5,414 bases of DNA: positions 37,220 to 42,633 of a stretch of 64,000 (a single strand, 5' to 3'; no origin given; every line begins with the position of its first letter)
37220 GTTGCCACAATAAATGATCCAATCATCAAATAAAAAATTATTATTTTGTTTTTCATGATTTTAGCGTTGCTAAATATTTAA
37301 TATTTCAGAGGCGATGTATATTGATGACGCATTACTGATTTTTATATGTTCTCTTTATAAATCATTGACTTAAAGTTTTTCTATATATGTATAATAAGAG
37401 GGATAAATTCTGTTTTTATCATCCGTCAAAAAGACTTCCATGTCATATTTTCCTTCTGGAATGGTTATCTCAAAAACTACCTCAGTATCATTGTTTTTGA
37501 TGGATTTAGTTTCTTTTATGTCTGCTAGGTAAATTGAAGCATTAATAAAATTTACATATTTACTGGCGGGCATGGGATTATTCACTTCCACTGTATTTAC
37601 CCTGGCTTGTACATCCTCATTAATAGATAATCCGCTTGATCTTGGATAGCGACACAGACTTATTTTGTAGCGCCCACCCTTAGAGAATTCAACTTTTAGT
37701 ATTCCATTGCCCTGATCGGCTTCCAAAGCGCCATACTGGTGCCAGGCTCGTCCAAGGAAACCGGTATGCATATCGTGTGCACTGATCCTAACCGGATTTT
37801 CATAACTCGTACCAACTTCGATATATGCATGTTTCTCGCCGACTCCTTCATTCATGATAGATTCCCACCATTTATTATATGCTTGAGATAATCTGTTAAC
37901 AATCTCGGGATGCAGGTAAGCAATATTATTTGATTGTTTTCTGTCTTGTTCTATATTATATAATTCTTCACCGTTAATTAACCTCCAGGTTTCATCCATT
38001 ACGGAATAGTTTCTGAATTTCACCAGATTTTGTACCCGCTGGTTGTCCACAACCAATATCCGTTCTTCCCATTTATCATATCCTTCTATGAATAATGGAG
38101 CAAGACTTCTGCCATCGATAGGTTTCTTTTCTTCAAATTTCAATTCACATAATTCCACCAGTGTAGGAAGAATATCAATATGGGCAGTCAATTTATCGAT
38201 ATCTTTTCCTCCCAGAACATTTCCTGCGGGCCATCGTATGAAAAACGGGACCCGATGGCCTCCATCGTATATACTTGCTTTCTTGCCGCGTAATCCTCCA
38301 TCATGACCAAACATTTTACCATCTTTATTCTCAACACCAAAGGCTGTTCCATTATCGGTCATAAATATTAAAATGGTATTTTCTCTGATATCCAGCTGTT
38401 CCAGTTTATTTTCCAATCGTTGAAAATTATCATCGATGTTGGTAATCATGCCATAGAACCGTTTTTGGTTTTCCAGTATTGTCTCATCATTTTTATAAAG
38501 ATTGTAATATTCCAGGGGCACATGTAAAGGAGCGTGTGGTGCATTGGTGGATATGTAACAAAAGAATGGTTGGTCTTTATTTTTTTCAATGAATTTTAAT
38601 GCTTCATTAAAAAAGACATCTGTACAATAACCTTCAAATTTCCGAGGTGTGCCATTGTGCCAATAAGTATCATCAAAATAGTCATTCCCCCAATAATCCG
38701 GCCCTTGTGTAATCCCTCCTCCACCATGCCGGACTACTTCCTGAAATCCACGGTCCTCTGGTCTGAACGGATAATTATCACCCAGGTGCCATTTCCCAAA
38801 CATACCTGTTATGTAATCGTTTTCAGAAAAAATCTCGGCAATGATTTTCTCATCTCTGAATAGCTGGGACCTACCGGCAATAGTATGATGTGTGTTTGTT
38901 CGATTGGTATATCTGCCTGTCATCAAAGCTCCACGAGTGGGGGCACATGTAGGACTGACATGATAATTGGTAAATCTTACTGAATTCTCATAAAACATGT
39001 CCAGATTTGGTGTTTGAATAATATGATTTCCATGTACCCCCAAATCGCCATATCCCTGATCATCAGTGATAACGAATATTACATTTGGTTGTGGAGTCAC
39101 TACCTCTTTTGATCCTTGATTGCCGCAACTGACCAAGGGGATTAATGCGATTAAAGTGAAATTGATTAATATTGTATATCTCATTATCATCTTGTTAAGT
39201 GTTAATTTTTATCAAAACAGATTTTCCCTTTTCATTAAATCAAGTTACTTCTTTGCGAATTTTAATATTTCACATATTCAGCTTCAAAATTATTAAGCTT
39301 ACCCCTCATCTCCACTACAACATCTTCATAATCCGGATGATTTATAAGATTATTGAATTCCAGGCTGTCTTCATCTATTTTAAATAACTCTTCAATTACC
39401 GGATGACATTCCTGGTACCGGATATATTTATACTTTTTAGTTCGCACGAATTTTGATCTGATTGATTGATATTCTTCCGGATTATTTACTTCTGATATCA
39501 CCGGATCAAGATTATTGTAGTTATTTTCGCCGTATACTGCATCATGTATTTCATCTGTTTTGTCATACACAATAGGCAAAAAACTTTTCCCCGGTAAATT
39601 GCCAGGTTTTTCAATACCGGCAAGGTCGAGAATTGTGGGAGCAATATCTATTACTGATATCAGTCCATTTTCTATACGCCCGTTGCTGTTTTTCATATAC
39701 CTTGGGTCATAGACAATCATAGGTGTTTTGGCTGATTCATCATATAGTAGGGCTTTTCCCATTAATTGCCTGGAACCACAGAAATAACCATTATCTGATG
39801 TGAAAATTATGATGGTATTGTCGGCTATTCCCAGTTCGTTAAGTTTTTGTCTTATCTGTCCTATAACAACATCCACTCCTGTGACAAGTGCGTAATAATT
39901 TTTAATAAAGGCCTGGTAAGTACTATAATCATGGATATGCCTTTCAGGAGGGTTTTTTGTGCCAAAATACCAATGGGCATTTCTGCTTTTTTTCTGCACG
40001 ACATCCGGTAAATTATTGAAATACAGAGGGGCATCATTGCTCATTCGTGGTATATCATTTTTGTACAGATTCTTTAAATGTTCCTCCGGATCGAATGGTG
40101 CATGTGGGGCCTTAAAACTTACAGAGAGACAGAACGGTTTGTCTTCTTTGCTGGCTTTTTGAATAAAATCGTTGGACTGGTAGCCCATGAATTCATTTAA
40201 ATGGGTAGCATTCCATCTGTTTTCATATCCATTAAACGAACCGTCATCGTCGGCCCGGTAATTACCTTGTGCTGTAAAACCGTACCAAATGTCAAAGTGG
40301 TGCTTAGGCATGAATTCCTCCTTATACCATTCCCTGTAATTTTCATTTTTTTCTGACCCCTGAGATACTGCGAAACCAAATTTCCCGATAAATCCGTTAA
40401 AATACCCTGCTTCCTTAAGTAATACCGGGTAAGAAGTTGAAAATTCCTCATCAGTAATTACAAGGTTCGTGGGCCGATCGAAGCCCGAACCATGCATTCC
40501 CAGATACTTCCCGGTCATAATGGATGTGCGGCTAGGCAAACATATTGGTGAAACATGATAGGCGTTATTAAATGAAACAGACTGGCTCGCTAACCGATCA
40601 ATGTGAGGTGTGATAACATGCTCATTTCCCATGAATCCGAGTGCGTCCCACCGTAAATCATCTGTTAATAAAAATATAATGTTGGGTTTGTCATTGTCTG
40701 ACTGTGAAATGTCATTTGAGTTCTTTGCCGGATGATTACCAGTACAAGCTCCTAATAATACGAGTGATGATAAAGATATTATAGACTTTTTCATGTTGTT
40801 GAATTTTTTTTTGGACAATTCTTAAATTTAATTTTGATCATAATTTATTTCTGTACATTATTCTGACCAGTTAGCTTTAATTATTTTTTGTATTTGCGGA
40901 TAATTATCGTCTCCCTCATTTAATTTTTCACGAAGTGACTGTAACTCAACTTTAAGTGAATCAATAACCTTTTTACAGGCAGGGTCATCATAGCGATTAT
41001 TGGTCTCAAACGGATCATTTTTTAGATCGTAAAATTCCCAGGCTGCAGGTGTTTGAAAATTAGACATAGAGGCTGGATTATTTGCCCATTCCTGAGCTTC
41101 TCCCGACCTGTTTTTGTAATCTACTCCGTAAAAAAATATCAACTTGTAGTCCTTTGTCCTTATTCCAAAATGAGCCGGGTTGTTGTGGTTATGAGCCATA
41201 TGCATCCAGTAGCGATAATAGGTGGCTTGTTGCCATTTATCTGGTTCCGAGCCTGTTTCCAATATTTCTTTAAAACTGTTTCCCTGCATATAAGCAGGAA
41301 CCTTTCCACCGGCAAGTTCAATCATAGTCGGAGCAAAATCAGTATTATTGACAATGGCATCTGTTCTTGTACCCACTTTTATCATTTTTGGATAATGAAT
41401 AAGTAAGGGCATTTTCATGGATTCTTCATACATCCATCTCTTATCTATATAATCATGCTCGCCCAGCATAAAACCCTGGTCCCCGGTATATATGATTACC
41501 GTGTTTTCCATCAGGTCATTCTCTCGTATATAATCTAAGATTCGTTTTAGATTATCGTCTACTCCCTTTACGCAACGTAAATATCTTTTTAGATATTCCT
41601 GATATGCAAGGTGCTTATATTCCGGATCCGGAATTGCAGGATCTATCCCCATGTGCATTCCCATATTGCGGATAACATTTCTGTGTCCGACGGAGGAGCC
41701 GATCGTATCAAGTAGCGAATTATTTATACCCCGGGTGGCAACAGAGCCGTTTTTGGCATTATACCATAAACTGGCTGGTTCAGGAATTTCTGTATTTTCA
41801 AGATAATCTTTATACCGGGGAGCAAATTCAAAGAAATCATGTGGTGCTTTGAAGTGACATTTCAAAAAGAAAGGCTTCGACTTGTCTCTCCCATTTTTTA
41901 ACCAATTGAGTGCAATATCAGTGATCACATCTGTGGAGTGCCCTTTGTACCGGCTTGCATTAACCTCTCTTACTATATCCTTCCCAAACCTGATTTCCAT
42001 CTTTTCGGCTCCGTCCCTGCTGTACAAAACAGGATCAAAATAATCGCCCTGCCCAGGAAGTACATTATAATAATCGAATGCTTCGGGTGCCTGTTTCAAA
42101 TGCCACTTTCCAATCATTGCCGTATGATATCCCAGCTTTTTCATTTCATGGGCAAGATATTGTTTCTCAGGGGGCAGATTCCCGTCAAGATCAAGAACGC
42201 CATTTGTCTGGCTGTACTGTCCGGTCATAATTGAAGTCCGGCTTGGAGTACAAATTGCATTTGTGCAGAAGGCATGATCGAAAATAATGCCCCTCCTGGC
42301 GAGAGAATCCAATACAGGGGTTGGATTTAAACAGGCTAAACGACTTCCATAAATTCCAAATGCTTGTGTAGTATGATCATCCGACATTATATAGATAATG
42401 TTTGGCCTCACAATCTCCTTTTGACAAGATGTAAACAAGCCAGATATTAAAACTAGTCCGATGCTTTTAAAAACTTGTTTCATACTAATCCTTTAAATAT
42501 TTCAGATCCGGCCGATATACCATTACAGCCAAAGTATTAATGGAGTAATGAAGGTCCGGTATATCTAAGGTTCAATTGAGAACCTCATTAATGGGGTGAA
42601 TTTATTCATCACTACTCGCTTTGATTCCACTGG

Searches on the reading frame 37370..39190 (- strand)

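Call 11: search_protein_families(library=pfam, proteins=[window:37370-39190:-], max_evalue=0.00001)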
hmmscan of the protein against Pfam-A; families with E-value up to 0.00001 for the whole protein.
window:37370-39190:- (606 aa): 2 families
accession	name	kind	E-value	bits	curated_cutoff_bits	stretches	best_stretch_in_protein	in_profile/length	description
PF00884.28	Sulfatase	-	2.1e-54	185.3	25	1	35-347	1-298/301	Sulfatase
PF16347.10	SGSH_C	-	1.4e-08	35.5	29.3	1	304-424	8-132/154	N-sulphoglucosamine sulphohydrolase, C-terminal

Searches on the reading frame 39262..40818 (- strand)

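Call 12: search_protein_families(library=pfam, proteins=[window:39262-40818:-], max_evalue=0.00001)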
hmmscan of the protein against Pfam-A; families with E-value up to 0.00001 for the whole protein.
window:39262-40818:- (518 aa): 3 families
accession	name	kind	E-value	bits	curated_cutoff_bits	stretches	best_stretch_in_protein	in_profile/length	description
PF00884.28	Sulfatase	-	1.2e-45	156.6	25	1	45-402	1-301/301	Sulfatase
PF16347.10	SGSH_C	-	1.7e-23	83.9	29.3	1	351-512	4-152/154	N-sulphoglucosamine sulphohydrolase, C-terminal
PF01663.27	Phosphodiest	-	4e-09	37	23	0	48-110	2-61/342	Type I phosphodiesterase / nucleotide pyrophosphatase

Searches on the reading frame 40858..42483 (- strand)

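Call 12: search_protein_families(library=pfam, proteins=[window:40858-42483:-], max_evalue=0.00001)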
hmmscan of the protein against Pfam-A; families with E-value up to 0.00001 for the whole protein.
window:40858-42483:- (541 aa): 3 families
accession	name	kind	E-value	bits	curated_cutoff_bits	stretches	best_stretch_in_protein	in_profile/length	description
PF00884.28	Sulfatase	-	3.4e-52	178.1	25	1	27-392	1-300/301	Sulfatase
PF16347.10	SGSH_C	-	1.9e-47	161.7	29.3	2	341-475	1-130/154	N-sulphoglucosamine sulphohydrolase, C-terminal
PF01663.27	Phosphodiest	-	2.5e-06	27.8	23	0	53-98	18-64/342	Type I phosphodiesterase / nucleotide pyrophosphatase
